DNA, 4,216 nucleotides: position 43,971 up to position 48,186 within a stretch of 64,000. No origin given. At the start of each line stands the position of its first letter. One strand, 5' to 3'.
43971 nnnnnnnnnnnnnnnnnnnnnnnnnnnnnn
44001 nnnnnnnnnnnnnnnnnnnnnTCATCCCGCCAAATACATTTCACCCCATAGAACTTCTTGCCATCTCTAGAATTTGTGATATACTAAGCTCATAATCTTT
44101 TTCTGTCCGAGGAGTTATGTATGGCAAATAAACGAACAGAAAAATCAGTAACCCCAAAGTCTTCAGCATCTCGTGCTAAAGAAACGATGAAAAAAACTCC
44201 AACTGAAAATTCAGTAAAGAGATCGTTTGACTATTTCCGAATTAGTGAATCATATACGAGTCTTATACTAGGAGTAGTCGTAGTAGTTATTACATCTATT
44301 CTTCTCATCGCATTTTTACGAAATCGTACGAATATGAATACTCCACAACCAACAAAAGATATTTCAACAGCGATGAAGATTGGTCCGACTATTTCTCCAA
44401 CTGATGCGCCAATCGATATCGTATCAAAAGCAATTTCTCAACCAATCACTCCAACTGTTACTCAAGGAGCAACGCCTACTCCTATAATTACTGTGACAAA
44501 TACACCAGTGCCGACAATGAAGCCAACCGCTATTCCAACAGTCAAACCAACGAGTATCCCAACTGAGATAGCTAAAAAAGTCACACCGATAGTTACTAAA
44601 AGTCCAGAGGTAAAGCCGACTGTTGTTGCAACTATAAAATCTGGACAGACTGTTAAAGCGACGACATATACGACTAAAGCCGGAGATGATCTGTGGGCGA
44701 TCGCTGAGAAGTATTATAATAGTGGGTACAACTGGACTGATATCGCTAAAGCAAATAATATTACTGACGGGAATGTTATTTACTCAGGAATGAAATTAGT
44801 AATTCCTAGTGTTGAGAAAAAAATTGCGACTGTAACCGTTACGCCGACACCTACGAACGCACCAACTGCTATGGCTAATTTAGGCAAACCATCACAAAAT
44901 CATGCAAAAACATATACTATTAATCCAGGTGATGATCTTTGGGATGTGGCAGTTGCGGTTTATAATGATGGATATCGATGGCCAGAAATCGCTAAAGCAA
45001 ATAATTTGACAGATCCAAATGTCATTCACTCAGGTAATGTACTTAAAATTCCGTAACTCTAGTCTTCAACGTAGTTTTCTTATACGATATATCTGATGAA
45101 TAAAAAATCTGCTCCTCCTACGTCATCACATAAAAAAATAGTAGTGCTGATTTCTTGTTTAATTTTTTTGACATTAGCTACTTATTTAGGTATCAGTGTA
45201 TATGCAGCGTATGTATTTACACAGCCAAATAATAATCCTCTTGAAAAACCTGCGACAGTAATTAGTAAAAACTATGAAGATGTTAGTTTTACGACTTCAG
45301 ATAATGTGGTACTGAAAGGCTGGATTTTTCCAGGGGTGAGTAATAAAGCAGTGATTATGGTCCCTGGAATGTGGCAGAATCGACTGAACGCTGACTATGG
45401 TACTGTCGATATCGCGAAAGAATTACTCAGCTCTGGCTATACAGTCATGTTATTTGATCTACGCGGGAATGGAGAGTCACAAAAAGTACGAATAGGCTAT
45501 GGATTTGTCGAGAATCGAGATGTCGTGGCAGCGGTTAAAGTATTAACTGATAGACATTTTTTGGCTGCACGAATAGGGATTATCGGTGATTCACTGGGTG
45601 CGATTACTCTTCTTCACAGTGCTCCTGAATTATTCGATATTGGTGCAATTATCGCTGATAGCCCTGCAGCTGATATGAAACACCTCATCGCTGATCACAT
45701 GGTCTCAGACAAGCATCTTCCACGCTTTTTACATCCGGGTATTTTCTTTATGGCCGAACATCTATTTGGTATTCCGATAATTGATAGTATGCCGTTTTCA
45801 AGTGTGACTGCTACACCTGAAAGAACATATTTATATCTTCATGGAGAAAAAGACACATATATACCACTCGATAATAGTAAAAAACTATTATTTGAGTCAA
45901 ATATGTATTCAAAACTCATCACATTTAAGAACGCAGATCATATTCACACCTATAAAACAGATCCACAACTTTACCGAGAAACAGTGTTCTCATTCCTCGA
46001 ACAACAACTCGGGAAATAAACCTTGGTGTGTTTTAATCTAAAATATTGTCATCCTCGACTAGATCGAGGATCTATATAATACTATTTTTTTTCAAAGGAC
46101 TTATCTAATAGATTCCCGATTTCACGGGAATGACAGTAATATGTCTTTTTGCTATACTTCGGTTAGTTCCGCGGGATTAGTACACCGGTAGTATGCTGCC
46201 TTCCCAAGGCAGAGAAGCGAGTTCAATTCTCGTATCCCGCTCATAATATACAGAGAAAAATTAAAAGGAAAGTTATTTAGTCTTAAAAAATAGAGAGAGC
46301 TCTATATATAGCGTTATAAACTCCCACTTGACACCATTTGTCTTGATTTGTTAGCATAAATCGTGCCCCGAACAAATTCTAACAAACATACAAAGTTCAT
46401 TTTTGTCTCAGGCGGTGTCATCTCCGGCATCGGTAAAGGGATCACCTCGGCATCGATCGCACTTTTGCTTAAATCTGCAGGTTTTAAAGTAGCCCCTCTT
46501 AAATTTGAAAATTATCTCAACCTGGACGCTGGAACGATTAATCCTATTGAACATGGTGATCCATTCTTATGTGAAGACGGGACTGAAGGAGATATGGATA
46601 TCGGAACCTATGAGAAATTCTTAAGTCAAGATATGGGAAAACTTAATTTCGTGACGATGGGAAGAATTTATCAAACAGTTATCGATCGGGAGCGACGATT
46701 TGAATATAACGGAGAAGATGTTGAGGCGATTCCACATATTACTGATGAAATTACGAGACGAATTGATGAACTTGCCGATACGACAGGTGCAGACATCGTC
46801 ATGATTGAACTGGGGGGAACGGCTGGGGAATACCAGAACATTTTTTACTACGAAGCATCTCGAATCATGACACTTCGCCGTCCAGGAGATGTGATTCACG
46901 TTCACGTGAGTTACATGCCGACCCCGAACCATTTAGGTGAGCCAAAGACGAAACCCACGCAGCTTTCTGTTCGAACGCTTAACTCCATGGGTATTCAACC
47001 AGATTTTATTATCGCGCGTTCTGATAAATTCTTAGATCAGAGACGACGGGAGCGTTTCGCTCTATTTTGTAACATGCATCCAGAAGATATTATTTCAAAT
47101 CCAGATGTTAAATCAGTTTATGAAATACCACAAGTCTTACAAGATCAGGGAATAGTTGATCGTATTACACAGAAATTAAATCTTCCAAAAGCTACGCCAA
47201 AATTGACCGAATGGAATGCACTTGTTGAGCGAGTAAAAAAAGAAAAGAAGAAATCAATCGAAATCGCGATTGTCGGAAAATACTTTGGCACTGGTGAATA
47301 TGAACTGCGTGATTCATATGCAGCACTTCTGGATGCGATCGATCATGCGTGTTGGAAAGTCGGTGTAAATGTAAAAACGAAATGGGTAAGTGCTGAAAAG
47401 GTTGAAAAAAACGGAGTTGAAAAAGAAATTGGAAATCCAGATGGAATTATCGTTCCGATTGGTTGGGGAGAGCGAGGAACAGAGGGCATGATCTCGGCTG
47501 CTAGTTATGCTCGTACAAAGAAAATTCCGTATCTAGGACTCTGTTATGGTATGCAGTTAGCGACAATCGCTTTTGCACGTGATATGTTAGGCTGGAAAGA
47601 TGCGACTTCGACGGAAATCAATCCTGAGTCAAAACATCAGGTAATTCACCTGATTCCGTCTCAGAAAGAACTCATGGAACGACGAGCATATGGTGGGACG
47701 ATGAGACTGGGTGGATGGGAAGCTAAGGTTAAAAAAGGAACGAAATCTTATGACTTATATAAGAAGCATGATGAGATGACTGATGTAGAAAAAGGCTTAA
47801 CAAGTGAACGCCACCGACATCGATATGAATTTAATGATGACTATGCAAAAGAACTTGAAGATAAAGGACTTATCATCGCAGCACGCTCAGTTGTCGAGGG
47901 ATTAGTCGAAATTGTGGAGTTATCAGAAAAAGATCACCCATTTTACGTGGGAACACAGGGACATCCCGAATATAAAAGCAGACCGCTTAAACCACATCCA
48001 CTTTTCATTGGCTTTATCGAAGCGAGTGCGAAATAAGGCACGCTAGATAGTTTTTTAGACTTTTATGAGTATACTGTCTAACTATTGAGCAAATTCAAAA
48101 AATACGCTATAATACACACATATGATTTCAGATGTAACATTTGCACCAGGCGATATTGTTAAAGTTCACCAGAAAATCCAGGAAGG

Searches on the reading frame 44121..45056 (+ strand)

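Call 40: search_protein_families(library=pfam, proteins=[window:44121-45056:+], max_evalue=0.00001)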
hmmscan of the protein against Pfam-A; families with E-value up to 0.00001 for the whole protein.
window:44121-45056:+ (311 aa): 1 family
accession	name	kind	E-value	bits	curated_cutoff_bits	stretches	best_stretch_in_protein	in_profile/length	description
PF01476.26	LysM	-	3.6e-23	81.7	20.9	2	183-229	1-43/43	LysM domain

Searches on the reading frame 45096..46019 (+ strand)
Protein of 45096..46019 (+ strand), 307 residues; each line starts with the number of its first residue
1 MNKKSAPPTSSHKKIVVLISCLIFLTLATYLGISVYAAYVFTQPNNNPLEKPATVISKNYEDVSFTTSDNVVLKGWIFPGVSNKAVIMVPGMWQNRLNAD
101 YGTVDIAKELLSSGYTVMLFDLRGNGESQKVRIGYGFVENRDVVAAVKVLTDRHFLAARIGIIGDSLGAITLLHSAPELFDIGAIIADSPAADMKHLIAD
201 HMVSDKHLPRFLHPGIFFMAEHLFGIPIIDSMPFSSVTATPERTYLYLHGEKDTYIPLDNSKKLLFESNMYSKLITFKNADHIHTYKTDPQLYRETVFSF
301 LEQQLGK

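Call 41: search_protein_families(library=pfam, proteins=[window:45096-46019:+], max_evalue=0.00001)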
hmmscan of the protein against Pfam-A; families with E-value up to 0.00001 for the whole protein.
window:45096-46019:+ (307 aa): 5 families
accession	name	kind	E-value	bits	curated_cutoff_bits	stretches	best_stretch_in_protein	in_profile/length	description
PF00326.27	Peptidase_S9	-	2.7e-09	37.3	22.6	1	110-306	9-211/213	Prolyl oligopeptidase family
PF00561.26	Abhydrolase_1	-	1.6e-07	31.7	25.8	0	85-178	2-89/245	alpha/beta hydrolase fold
PF12146.15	Hydrolase_4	-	5.9e-07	29.5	27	1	104-198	21-117/239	Serine aminopeptidase, S33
PF12697.13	Abhydrolase_6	-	5.4e-06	27.7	26.3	0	86-225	1-132/217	Alpha/beta hydrolase family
PF02129.25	Peptidase_S15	-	5.6e-06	26.7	23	1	86-196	21-134/262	X-Pro dipeptidyl-peptidase (S15 family)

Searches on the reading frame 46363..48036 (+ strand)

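Call 41: search_protein_families(library=pfam, proteins=[window:46363-48036:+], max_evalue=0.00001)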
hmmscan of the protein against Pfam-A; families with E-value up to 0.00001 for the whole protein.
window:46363-48036:+ (557 aa): 2 families
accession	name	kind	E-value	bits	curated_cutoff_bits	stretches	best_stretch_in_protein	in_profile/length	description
PF06418.20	CTP_synth_N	-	9.1e-95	317.4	26.1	1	11-274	1-265/265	CTP synthase N-terminus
PF00117.34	GATase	-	1.2e-30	107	22.8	1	315-553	2-189/190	Glutamine amidotransferase class-I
